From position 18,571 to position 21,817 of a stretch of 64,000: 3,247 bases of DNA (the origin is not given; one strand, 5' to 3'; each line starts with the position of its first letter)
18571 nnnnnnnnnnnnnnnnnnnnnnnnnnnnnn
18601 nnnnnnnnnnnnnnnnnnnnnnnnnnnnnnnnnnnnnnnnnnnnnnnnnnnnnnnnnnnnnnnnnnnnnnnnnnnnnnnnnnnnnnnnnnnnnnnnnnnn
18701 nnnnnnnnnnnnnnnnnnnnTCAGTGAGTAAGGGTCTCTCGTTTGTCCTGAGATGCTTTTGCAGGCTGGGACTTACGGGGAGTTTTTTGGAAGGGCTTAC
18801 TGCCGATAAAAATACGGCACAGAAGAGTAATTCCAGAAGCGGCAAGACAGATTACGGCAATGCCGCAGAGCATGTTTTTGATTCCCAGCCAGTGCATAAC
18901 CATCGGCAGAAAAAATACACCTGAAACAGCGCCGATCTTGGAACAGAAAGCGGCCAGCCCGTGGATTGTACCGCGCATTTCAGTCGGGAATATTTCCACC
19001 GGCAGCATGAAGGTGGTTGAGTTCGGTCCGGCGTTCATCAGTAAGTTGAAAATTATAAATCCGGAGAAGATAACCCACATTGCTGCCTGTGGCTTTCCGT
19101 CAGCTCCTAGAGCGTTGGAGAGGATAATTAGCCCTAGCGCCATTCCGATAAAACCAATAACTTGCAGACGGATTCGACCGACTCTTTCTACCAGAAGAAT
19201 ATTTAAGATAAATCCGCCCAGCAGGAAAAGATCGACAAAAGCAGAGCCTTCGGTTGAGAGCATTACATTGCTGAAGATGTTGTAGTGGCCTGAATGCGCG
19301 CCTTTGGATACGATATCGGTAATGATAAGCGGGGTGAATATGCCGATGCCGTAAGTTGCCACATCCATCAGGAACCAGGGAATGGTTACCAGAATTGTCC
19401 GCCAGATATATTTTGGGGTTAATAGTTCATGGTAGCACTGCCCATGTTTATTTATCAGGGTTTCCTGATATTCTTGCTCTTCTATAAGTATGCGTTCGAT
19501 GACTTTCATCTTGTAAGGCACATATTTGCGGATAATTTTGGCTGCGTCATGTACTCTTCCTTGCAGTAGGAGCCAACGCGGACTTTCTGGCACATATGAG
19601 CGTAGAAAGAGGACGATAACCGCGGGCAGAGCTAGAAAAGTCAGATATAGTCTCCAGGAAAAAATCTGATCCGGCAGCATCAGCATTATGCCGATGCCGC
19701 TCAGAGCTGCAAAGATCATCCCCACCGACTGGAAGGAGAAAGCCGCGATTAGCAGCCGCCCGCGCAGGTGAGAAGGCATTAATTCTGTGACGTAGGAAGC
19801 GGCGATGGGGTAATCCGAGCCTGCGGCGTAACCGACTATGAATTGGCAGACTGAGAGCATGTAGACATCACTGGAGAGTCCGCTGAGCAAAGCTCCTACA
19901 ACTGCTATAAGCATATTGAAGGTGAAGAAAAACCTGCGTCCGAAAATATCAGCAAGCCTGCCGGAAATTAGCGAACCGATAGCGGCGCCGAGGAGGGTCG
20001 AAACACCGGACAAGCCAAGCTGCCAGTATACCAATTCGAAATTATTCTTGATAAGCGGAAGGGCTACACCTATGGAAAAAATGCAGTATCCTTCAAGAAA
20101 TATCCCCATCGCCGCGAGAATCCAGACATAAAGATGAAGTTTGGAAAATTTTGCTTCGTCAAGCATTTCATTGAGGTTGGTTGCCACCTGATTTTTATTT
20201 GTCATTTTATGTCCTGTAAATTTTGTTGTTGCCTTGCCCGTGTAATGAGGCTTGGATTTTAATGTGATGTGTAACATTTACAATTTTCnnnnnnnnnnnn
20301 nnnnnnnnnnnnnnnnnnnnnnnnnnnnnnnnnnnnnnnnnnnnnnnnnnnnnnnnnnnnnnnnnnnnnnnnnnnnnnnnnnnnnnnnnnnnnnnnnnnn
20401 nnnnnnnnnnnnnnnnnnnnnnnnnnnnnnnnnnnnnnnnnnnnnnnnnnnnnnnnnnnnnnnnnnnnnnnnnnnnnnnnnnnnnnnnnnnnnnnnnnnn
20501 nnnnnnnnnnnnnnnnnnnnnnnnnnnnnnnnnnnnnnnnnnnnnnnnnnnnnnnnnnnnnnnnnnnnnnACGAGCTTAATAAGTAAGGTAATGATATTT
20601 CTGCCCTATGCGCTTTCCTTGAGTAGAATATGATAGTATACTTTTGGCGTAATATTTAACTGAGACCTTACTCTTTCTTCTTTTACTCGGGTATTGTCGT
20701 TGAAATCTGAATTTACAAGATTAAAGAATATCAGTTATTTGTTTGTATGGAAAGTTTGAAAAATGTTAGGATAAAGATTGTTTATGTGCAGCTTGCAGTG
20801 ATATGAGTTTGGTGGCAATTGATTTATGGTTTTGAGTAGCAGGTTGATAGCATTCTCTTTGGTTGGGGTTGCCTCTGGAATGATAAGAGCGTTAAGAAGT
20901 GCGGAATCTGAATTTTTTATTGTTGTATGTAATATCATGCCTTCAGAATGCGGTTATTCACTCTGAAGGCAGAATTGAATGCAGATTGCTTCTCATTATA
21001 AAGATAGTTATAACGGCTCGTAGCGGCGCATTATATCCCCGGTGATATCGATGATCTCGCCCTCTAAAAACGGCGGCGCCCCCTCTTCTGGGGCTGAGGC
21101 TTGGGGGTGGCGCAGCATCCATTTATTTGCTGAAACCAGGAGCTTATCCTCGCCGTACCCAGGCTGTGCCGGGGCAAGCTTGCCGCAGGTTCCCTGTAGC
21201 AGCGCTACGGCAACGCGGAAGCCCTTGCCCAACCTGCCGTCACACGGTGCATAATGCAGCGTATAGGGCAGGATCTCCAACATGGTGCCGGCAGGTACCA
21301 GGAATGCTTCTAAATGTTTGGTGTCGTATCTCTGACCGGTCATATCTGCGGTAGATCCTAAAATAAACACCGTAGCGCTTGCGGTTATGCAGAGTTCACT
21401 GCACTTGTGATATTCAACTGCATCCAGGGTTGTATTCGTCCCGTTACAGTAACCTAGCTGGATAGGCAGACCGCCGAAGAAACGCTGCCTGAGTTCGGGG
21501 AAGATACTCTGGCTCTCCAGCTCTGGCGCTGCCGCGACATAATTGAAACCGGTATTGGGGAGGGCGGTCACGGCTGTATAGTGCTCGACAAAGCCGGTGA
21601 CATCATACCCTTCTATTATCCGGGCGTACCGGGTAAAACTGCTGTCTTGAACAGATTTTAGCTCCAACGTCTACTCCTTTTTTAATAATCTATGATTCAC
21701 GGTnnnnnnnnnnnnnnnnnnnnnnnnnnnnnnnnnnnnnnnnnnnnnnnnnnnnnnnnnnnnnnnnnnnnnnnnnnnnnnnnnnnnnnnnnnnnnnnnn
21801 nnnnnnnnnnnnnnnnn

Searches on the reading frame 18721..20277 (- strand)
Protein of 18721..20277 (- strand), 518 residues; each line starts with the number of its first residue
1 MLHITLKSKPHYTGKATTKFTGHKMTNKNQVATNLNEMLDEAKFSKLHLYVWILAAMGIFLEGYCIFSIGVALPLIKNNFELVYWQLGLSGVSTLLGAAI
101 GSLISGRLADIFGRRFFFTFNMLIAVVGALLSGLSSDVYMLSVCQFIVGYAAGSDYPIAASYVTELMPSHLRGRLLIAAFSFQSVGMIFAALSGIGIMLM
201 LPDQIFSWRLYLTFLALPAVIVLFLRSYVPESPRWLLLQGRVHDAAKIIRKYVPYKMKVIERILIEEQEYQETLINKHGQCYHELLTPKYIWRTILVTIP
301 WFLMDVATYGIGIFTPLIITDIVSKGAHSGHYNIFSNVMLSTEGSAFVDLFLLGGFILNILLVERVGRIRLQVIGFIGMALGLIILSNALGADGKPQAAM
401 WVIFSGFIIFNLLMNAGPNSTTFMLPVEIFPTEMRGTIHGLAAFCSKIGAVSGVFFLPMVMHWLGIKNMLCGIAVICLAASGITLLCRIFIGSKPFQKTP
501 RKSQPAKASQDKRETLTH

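Call 91: search_protein_families(library=pfam, proteins=[window:18721-20277:-], max_evalue=0.001)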
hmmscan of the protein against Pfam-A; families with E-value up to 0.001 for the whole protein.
window:18721-20277:- (518 aa): 3 families
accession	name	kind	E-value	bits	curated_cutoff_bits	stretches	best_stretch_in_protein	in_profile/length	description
PF00083.30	Sugar_tr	-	2.2e-47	162.4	22.3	1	53-484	3-433/452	Sugar (and other) transporter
PF07690.21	MFS_1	-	5.1e-35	121.4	33.4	2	56-453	2-346/347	Major Facilitator Superfamily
PF06609.19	TRI12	-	1.9e-05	23.8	23.2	1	90-233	84-222/599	Fungal trichothecene efflux pump (TRI12)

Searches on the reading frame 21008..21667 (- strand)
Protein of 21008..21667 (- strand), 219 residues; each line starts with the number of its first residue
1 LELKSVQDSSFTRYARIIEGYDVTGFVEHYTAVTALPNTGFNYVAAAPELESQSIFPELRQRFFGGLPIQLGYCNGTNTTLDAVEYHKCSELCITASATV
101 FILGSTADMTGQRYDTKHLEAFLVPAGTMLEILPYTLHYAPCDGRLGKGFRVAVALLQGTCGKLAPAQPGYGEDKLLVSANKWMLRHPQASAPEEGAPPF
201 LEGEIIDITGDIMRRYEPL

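Call 91: search_protein_families(library=pfam, proteins=[window:21008-21667:-], max_evalue=0.001)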
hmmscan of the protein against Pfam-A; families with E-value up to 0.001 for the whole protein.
window:21008-21667:- (219 aa): 1 family
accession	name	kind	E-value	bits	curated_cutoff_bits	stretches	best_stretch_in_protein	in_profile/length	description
PF16161.11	DUF4867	-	8.2e-63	212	28.7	1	4-205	2-200/201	Domain of unknown function (DUF4867)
